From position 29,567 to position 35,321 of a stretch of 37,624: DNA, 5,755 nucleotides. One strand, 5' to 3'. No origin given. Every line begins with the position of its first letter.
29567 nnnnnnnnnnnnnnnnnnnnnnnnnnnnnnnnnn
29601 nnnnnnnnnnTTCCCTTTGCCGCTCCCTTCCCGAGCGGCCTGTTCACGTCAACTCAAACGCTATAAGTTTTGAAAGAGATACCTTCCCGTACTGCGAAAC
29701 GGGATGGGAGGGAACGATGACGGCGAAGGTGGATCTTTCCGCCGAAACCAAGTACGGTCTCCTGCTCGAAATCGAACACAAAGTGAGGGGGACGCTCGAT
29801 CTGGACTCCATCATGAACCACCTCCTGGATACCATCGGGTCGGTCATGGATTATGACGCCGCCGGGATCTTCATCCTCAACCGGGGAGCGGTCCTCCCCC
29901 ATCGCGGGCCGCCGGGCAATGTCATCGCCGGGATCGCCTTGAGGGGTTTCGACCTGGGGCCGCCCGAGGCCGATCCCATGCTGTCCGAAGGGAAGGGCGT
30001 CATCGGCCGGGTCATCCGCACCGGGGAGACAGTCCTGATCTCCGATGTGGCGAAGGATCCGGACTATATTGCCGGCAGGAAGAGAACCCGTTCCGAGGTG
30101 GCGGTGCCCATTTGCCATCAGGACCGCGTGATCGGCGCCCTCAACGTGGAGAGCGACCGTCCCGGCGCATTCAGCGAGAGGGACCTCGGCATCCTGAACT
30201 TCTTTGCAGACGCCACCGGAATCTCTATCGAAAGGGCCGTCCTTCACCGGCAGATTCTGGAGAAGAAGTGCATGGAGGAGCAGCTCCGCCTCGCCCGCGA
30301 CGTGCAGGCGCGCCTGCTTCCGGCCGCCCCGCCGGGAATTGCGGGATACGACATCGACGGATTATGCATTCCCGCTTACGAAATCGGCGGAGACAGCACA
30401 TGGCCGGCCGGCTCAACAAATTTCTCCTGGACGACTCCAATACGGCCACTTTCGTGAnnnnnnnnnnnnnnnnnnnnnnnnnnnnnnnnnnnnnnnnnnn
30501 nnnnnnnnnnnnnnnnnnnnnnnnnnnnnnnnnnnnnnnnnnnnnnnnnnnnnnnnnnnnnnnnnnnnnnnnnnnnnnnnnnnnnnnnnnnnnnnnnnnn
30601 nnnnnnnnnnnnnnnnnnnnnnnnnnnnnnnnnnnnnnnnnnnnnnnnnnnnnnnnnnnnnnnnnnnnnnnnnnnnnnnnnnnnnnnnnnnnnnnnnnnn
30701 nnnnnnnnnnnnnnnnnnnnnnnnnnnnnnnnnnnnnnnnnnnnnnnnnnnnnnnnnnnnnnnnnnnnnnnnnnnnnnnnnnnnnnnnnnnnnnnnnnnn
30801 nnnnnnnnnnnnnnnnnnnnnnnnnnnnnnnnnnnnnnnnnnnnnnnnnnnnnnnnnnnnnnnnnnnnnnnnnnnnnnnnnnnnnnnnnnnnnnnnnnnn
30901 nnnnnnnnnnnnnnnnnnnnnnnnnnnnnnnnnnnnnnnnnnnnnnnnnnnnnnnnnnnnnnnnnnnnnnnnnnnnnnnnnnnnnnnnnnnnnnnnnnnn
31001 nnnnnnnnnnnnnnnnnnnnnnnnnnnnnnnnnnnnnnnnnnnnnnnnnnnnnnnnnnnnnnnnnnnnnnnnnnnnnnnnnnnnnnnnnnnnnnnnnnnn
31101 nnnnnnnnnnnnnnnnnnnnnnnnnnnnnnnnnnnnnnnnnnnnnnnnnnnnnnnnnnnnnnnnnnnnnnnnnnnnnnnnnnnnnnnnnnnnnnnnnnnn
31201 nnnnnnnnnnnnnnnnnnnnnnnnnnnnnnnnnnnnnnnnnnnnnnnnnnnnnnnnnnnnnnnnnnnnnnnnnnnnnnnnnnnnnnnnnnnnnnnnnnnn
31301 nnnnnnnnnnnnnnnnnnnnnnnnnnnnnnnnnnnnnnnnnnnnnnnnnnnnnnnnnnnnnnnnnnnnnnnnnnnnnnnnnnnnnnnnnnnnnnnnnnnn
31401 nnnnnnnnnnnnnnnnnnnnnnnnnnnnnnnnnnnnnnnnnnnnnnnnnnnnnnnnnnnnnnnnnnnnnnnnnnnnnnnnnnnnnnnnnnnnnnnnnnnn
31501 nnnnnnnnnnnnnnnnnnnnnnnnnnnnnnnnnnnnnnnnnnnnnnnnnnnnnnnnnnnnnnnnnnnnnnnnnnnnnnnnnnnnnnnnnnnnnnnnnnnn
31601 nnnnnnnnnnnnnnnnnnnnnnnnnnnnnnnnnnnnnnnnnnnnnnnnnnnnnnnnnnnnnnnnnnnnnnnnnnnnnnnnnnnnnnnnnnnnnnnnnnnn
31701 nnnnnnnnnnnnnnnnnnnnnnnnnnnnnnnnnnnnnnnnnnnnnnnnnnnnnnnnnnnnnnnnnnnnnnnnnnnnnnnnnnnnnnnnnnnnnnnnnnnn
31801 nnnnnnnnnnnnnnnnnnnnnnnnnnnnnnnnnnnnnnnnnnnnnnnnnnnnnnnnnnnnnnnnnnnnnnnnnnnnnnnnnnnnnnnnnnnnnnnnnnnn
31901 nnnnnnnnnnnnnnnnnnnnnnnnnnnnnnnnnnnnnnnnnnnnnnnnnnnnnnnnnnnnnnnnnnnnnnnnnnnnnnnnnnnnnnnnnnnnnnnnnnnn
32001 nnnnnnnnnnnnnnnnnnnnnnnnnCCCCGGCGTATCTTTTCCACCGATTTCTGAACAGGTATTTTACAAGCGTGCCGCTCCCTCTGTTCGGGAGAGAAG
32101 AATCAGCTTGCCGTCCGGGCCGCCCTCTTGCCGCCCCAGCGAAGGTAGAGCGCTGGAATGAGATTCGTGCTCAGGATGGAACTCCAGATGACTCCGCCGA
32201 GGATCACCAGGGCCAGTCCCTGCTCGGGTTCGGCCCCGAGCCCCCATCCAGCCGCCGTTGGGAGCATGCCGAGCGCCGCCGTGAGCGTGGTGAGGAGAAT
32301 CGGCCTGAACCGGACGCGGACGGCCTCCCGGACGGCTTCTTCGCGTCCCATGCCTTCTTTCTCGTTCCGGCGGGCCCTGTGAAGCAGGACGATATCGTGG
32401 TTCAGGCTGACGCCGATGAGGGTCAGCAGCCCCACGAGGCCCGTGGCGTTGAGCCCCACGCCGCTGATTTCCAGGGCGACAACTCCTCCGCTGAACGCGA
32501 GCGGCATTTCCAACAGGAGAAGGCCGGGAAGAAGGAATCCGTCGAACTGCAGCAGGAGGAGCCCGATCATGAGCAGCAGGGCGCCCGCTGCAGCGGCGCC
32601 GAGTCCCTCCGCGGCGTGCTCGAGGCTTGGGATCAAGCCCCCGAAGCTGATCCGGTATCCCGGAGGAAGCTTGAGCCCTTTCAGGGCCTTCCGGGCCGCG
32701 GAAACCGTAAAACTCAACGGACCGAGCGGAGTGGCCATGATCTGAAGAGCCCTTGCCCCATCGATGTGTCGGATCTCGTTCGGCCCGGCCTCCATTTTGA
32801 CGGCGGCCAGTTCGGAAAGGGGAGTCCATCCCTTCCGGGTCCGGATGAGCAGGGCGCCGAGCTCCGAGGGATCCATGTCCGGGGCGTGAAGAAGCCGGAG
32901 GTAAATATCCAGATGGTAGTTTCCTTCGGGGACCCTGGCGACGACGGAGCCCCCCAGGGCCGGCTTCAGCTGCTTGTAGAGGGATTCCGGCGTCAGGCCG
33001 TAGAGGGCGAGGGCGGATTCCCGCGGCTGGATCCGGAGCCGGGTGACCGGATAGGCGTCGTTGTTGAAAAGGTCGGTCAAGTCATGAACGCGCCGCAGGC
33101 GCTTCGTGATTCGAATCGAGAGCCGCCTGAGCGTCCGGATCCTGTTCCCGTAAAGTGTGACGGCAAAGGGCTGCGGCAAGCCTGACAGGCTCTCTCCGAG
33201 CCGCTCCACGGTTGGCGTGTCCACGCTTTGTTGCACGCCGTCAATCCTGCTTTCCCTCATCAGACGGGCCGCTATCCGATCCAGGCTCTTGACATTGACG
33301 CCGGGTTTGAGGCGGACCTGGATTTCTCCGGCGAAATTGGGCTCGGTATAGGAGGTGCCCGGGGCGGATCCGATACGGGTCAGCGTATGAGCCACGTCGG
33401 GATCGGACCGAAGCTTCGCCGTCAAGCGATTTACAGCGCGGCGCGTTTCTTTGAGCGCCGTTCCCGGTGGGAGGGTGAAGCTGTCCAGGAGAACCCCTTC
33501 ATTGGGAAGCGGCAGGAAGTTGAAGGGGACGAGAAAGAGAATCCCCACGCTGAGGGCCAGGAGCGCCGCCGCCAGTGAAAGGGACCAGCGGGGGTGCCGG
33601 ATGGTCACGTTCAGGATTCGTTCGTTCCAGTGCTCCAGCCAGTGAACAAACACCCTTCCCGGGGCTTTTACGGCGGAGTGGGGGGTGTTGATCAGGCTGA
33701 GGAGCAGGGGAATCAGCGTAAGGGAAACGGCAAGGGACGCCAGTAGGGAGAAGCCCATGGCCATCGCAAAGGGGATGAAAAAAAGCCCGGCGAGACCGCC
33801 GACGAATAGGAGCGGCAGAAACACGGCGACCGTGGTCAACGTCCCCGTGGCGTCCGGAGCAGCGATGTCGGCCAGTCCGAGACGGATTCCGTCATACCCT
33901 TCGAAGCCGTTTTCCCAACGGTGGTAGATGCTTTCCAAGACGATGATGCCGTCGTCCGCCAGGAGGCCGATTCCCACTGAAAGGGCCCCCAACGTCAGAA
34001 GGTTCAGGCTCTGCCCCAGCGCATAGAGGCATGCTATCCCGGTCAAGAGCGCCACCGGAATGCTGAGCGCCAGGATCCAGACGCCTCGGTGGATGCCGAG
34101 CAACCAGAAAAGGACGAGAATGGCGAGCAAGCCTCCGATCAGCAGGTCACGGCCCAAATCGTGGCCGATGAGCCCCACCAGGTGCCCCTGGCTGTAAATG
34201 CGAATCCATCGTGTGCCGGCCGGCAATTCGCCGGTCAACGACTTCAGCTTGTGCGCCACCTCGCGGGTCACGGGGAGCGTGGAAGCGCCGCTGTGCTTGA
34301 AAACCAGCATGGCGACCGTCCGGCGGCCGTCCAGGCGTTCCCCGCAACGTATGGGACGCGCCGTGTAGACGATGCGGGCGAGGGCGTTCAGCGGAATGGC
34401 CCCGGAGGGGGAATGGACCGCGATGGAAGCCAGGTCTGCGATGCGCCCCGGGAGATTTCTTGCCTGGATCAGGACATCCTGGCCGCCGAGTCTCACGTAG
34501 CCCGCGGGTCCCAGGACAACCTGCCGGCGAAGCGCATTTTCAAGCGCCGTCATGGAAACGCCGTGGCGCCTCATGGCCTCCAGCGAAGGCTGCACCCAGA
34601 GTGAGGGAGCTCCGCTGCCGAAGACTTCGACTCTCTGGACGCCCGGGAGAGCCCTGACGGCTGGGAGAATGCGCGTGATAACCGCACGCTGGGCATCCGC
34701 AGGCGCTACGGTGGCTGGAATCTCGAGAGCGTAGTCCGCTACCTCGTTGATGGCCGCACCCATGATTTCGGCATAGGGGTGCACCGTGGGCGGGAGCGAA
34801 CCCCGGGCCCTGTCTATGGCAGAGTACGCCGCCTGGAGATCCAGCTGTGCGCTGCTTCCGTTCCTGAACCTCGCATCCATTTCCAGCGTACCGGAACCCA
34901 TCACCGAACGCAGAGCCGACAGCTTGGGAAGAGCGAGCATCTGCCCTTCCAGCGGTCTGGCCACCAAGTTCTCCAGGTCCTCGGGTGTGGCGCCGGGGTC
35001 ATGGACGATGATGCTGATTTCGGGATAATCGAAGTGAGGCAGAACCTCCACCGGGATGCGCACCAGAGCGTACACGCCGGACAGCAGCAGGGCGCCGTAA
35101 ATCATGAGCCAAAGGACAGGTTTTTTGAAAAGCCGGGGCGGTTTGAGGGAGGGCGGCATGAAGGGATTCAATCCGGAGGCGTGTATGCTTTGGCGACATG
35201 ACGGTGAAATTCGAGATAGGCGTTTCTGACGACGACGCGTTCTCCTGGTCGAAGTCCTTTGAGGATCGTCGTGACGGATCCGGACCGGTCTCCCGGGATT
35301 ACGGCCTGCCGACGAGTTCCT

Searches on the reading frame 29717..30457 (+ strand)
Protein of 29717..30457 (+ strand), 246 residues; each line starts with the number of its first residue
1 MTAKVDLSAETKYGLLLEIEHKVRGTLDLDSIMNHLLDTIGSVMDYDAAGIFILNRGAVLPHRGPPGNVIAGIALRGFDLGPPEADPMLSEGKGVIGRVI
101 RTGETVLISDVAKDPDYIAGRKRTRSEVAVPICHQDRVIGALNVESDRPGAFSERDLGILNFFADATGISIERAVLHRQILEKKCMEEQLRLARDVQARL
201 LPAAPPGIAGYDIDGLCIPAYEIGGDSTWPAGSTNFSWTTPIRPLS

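Call 22: search_protein_families(library=pfam, proteins=[window:29717-30457:+])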
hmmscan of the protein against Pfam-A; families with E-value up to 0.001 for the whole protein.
window:29717-30457:+ (246 aa): 3 families
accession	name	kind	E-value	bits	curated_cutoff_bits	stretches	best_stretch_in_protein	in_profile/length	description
PF13185.12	GAF_2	-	1.1e-18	68.2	28.6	1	27-172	2-136/136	GAF domain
PF01590.32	GAF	-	2.5e-17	64.1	22.4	1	28-171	1-133/133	GAF domain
PF13492.12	GAF_3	-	3.2e-09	37.7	27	1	28-173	1-129/129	GAF domain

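Call 62: find_homologous_proteins(query=window:29717-30457:+)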
Query window:29717-30457:+ (246 aa): 327 proteins with E <= 0.001 among 1898 candidates; the best 120 are listed.
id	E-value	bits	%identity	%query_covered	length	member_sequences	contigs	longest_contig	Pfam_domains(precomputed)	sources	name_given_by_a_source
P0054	2.8e-160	549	100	100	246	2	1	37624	PF13185.13,PF01590.33,PF13492.13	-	-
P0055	7.6e-82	292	62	90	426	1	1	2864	PF13185.13,PF01590.33,PF13492.13,PF07228.18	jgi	jgi:sigma-B regulation protein RsbU (phosphoserine phosphatase)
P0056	1.6e-81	291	62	90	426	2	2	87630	PF13185.13,PF01590.33,PF13492.13,PF07228.18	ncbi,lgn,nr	ncbi:MAG: SpoIIE family protein phosphatase [Candidatus Latescibacteria bacterium]|nr:SpoIIE family 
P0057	2.6e-81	291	61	92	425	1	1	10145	PF13185.13,PF01590.33,PF13492.13,PF07228.18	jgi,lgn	jgi:sigma-B regulation protein RsbU (phosphoserine phosphatase)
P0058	6.3e-81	289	61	90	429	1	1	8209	PF13185.13,PF01590.33,PF13492.13,PF07228.18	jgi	jgi:sigma-B regulation protein RsbU (phosphoserine phosphatase)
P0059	1.2e-79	285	61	90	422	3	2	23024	PF13185.13,PF01590.33,PF13492.13,PF07228.18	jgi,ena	-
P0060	1.7e-79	285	60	90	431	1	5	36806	PF13185.13,PF01590.33,PF13492.13,PF07228.18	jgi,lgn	jgi:sigma-B regulation protein RsbU (phosphoserine phosphatase)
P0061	3.0e-79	284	59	92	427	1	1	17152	PF13185.13,PF01590.33,PF13492.13,PF07228.18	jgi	-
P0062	1.2e-78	282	60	92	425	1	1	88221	PF13185.13,PF01590.33,PF13492.13,PF07228.18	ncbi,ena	-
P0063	2.2e-78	281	59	90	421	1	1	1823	PF13185.13,PF01590.33,PF13492.13,PF07228.18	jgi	-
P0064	8.7e-78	279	60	89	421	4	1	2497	PF13185.13,PF01590.33,PF13492.13,PF07228.18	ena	-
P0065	1.1e-77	279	58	90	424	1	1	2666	PF13185.13,PF01590.33,PF13492.13,PF07228.18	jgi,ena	-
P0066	1.3e-77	279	58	90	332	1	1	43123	PF13185.13,PF01590.33,PF13492.13,PF07228.18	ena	-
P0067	1.3e-77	279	59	89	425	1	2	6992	PF13185.13,PF01590.33,PF13492.13,PF07228.18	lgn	-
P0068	1.5e-77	278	59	90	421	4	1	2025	PF13185.13,PF01590.33,PF13492.13,PF07228.18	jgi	-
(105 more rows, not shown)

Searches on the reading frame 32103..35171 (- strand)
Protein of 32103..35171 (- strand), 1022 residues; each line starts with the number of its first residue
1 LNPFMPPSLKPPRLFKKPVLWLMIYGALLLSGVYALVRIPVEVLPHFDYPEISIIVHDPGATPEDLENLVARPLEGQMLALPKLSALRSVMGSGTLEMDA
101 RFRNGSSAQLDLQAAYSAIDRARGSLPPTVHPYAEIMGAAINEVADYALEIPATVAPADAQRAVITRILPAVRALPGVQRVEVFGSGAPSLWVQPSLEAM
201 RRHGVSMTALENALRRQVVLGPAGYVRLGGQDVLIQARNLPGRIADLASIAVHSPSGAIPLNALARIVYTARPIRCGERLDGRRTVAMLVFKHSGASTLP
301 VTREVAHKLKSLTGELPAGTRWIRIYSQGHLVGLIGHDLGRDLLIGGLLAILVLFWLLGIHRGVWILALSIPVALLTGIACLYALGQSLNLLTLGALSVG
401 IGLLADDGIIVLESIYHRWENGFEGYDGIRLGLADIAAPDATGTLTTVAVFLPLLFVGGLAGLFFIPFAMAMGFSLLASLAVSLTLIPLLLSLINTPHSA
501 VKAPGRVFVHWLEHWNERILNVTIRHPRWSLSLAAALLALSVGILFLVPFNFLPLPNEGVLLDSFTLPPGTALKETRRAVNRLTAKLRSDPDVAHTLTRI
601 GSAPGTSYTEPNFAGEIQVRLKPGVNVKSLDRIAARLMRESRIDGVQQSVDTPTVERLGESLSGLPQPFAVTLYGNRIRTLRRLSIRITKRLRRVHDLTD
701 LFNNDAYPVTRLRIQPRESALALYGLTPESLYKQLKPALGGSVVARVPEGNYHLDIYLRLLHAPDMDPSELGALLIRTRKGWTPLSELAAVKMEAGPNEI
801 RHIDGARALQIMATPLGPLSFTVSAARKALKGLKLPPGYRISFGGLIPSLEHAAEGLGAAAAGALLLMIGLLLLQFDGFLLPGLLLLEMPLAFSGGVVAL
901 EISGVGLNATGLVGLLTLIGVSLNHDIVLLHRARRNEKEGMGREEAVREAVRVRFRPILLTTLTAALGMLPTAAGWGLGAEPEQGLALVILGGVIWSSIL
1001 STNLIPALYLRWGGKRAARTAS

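Call 22: search_protein_families(library=pfam, proteins=[window:32103-35171:-])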
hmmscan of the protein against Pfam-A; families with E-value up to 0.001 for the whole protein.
window:32103-35171:- (1022 aa): 3 families
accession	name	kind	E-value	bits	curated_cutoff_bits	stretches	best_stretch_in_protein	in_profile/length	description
PF00873.25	ACR_tran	-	1e-175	586.7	28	1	16-1010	7-1018/1021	AcrB/AcrD/AcrF family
PF02355.23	SecD_SecF_C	-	1.2e-06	28.5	20.5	1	899-1002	74-175/189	Protein export membrane protein SecD/SecF, C-terminal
PF03176.21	MMPL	-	0.00097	18.6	20.5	1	823-1013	107-303/333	MMPL family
